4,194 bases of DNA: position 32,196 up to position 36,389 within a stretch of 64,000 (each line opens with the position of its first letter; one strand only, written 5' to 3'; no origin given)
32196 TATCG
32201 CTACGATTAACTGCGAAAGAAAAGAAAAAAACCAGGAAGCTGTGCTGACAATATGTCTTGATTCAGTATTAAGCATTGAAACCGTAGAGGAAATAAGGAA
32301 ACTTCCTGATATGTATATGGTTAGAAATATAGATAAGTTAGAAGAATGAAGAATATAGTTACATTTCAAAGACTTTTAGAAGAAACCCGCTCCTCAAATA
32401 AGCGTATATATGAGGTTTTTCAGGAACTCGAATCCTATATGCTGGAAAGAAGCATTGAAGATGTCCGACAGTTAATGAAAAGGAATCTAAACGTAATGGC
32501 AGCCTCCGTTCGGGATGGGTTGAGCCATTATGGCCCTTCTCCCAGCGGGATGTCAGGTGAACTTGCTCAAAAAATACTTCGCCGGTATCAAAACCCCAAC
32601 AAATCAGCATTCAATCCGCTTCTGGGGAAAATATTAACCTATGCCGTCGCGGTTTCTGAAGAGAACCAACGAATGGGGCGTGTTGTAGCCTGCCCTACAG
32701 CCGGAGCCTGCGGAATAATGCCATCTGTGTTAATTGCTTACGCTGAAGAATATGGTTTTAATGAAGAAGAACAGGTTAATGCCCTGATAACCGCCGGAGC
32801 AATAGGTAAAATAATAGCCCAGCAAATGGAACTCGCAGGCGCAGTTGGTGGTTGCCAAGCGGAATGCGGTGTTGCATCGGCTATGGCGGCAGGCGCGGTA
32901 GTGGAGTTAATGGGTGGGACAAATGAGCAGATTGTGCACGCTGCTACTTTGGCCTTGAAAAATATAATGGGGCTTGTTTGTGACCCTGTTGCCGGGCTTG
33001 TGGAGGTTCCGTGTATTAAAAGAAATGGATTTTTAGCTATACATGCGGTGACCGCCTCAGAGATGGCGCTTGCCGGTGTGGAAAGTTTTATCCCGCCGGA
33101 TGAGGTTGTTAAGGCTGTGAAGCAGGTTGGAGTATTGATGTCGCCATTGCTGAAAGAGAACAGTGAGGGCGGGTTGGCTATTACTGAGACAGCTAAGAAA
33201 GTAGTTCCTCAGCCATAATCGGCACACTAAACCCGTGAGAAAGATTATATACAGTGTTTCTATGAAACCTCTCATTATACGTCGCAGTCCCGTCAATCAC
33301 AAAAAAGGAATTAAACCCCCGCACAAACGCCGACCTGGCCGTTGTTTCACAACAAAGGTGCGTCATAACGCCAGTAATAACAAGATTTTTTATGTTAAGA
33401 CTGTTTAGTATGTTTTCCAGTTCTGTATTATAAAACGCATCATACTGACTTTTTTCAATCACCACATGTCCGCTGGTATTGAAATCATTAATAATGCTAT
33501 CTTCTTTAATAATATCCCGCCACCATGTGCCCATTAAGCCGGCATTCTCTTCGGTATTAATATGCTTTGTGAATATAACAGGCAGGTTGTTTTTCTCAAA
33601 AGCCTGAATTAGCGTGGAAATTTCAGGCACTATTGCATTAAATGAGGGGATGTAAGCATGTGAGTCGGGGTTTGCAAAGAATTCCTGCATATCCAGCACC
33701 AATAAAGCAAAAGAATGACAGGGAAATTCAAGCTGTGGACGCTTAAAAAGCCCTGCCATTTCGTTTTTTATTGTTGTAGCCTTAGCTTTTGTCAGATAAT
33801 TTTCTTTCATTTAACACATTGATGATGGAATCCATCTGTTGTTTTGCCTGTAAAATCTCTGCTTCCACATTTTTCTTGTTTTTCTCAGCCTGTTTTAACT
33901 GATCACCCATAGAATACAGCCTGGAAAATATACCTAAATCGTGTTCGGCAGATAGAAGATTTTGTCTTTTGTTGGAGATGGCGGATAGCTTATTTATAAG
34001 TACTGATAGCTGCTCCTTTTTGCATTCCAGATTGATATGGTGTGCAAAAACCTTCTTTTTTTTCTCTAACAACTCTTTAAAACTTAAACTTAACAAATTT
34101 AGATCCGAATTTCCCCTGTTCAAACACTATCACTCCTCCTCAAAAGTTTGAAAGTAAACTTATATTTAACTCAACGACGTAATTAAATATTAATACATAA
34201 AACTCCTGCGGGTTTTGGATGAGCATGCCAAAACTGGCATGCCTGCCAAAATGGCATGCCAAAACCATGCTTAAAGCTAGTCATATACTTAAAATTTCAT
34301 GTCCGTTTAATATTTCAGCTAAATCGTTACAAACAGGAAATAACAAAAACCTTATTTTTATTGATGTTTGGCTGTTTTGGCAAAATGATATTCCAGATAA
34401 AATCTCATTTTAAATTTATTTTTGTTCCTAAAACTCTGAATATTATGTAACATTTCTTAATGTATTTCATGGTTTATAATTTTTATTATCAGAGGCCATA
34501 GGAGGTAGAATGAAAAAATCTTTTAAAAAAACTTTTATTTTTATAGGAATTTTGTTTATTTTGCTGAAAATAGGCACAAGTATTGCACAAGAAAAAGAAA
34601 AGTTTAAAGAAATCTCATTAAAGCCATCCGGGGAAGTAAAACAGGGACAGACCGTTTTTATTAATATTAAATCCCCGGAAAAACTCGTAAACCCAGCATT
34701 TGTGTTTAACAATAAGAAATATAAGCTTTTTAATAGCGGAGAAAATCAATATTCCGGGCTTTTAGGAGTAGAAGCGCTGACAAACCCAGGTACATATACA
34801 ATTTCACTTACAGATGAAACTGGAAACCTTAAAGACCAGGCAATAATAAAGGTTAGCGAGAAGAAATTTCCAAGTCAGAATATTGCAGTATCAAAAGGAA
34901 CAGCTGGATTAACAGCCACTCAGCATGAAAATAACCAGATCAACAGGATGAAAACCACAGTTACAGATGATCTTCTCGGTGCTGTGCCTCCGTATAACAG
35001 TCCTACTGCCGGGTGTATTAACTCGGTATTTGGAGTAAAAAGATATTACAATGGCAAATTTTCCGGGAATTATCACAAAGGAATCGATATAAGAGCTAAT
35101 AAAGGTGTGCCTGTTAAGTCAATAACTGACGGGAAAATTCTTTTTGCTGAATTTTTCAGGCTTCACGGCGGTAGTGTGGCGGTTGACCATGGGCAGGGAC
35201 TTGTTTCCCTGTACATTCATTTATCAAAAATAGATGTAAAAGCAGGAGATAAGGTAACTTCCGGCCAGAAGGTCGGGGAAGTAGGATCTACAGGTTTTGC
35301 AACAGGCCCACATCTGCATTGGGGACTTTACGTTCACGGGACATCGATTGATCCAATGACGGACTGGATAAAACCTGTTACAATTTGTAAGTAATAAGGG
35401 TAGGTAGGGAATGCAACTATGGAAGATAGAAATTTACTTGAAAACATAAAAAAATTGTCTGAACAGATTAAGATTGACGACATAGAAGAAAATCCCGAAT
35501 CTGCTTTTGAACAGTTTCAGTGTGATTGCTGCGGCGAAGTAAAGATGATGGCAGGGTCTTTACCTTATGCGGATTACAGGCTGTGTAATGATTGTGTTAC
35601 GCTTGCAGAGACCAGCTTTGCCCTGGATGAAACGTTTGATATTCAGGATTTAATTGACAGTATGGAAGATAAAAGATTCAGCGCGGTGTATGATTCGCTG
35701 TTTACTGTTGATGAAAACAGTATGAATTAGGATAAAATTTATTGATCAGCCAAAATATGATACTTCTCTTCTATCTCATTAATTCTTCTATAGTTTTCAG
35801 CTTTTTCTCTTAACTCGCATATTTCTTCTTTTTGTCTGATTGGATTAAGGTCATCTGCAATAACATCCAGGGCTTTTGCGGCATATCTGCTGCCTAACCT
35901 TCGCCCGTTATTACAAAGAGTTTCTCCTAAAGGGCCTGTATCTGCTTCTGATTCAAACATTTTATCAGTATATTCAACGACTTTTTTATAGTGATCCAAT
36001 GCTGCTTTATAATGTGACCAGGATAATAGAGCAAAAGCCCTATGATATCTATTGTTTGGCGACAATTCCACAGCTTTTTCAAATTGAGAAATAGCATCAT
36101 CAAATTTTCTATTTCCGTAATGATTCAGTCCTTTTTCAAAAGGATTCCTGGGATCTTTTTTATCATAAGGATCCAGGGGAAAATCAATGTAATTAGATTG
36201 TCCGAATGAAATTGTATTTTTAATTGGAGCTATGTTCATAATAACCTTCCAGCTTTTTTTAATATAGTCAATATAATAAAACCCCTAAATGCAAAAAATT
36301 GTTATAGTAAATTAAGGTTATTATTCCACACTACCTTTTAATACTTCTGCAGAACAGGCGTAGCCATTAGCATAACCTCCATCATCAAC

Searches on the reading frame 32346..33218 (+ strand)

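Call 33: search_protein_families(library=pfam, proteins=[window:32346-33218:+], max_evalue=0.0001)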
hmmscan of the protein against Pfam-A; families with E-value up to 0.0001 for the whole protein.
window:32346-33218:+ (290 aa): 1 family
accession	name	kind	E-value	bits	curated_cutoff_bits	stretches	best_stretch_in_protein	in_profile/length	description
PF03313.21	SDH_alpha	-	6.5e-76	255.9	26.4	1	18-278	3-260/260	Serine dehydratase alpha chain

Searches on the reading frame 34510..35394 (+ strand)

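Call 33: search_protein_families(library=pfam, proteins=[window:34510-35394:+], max_evalue=0.0001)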
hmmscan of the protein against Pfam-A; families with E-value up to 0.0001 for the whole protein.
window:34510-35394:+ (294 aa): 1 family
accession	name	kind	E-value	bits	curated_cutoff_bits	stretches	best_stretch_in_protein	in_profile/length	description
PF01551.29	Peptidase_M23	-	1.9e-31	108.5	28.7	1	188-282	2-96/96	Peptidase family M23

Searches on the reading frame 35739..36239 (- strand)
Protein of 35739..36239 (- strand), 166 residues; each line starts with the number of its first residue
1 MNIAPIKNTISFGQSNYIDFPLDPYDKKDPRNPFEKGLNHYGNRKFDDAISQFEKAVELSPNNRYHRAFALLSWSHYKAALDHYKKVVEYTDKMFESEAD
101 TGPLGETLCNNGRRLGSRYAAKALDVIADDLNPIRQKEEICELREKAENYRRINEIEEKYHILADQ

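Call 33: search_protein_families(library=pfam, proteins=[window:35739-36239:-], max_evalue=0.0001)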
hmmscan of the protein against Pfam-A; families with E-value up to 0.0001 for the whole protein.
window:35739-36239:- (166 aa): 3 families
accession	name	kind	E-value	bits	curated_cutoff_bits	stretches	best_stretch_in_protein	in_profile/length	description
PF00515.34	TPR_1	-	1.6e-08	34.4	27.8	0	36-63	7-34/34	Tetratricopeptide repeat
PF07719.23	TPR_2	-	9.8e-08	32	27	1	34-63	5-34/34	Tetratricopeptide repeat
PF12895.13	ANAPC3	-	4.7e-05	24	27.2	1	25-86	18-81/82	Anaphase-promoting complex, cyclosome, subunit 3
